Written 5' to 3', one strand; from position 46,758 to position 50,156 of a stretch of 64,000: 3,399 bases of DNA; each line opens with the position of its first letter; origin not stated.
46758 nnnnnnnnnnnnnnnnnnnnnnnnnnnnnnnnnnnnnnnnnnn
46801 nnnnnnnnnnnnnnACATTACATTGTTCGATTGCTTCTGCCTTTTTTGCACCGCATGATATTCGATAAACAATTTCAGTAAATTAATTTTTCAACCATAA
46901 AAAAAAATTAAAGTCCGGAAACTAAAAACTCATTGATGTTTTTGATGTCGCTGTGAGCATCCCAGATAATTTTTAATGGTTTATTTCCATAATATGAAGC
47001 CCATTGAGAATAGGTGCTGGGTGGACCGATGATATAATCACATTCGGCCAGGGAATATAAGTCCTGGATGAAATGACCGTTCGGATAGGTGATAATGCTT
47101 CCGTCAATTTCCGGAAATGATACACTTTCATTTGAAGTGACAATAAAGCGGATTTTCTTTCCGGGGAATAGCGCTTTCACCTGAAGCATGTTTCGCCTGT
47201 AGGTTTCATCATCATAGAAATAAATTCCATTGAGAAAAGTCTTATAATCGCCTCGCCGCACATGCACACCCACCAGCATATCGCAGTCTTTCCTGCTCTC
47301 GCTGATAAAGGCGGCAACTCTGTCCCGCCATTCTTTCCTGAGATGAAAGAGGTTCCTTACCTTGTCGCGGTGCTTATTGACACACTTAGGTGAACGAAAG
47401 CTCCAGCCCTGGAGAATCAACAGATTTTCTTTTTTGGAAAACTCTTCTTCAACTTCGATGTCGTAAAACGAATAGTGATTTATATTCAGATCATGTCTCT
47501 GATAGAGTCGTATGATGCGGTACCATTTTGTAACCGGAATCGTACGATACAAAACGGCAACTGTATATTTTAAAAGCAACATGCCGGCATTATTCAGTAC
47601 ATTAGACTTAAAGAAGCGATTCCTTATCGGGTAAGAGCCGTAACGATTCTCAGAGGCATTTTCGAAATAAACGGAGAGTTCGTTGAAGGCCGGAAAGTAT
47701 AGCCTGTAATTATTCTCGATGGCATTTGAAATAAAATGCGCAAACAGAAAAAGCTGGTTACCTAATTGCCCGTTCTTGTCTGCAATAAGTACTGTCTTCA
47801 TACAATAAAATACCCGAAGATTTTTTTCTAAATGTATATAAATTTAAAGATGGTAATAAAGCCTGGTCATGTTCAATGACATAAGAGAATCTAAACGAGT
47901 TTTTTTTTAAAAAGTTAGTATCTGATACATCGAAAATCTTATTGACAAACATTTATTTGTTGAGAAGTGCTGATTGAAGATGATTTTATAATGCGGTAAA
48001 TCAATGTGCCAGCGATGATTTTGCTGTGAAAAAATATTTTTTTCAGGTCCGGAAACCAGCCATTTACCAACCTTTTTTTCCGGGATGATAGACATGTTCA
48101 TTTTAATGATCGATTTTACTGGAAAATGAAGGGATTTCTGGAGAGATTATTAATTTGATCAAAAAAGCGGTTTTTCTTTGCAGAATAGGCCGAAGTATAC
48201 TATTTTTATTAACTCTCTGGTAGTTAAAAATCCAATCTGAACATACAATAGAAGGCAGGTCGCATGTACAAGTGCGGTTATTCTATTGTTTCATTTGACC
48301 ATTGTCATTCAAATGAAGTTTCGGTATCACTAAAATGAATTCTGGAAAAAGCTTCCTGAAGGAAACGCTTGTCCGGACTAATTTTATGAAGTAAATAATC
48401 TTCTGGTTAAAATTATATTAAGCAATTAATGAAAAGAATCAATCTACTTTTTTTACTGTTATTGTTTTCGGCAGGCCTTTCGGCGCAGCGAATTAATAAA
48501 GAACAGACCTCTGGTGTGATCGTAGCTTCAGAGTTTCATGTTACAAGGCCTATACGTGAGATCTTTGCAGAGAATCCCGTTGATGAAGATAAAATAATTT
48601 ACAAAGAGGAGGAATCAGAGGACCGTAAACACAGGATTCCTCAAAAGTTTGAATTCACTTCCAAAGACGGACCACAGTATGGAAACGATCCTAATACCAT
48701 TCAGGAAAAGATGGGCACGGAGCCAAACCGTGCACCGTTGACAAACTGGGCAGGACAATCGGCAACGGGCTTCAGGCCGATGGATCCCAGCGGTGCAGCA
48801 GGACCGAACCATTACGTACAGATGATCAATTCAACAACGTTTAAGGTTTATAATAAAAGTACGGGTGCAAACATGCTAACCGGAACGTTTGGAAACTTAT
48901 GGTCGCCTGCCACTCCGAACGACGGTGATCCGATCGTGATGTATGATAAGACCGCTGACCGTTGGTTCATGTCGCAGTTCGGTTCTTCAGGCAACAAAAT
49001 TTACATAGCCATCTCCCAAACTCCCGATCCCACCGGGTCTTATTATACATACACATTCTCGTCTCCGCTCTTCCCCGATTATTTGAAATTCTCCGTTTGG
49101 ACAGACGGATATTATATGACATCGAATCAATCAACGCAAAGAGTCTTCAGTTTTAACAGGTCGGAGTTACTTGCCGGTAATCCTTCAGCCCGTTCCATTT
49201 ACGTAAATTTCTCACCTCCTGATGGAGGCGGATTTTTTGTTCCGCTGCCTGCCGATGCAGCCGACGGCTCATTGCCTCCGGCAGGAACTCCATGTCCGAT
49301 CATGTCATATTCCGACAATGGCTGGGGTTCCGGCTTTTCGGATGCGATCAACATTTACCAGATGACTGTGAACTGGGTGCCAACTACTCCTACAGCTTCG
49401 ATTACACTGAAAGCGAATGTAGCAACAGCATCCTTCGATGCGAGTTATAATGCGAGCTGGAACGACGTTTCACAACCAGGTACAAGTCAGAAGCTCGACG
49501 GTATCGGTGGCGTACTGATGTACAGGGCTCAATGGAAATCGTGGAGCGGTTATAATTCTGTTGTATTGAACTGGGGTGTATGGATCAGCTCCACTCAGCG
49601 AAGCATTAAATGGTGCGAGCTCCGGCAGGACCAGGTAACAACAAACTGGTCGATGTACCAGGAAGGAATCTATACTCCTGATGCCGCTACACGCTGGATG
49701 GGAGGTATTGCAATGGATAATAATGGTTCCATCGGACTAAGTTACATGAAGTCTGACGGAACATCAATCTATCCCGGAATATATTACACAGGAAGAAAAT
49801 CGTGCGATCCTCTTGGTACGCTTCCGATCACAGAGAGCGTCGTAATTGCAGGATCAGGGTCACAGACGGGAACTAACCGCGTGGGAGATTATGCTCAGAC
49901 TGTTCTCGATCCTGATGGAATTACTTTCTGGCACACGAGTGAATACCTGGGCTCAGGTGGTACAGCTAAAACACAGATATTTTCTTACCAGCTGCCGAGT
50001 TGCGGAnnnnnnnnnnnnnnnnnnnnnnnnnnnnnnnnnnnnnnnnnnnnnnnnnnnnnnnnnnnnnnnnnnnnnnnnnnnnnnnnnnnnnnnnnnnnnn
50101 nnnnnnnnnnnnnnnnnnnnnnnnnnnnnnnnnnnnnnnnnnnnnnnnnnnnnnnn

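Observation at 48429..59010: Three-gene locus built around a shared beta-sandwich/dockerin-like module: possible CTD-less cargo plus T9SS adaptor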

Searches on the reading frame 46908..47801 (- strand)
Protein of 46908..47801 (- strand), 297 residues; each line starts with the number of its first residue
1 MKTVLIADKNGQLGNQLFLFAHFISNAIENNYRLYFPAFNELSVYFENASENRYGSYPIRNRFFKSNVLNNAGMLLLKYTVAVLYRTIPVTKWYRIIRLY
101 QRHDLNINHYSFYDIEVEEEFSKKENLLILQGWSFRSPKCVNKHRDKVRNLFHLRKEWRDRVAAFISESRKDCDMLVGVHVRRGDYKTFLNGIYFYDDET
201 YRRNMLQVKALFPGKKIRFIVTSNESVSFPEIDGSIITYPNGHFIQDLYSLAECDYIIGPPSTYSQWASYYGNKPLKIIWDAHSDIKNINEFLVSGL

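Call 20: search_protein_families(library=pfam, proteins=[window:46908-47801:-], max_evalue=0.001)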
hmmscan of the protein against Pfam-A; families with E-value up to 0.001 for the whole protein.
window:46908-47801:- (297 aa): 1 family
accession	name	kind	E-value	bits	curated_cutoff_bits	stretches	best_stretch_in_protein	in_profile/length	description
PF01531.22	Glyco_transf_11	-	2.3e-08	34.1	23.9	1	110-282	95-277/298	Glycosyl transferase family 11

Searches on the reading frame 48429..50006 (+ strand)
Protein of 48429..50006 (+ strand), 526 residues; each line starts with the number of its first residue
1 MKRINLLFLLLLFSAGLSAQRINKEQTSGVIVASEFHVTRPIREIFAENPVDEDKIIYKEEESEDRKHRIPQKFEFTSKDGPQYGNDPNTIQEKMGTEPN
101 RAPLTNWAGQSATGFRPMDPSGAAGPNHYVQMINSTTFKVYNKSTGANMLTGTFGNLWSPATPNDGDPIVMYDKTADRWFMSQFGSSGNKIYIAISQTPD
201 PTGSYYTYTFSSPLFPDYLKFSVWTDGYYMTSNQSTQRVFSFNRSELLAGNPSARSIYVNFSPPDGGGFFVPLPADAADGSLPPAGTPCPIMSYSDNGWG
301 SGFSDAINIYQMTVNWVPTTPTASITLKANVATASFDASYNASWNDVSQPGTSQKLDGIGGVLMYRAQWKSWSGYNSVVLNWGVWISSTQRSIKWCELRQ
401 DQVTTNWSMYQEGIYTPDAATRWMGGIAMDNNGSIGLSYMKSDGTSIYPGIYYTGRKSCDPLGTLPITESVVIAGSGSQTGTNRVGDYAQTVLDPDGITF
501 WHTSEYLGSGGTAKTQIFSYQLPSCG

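Call 9: search_protein_families(library=pfam, proteins=[window:48429-50006:+], max_evalue=10)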
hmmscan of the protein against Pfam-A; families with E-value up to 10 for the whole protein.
seq(526 aa): 0 families

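Call 49: search_solved_structures(query=window:48429-50006:+, max_evalue=1)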
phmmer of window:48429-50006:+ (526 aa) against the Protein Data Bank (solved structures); distinct sequences matched with E-value up to 1: 5.
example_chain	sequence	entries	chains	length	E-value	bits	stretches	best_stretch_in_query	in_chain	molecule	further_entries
1dsf_H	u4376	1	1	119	0.0083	18.3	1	161-231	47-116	ANTICANCER ANTIBODY B1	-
3tyj_A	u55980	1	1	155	0.12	14.5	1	297-367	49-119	BclA protein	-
2r6q_A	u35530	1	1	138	0.54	12.3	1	297-367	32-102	BclA protein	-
3twi_A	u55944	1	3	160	0.57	12.2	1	297-367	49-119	BclA protein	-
2z5w_A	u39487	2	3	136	0.58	12.2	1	297-367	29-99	BclA protein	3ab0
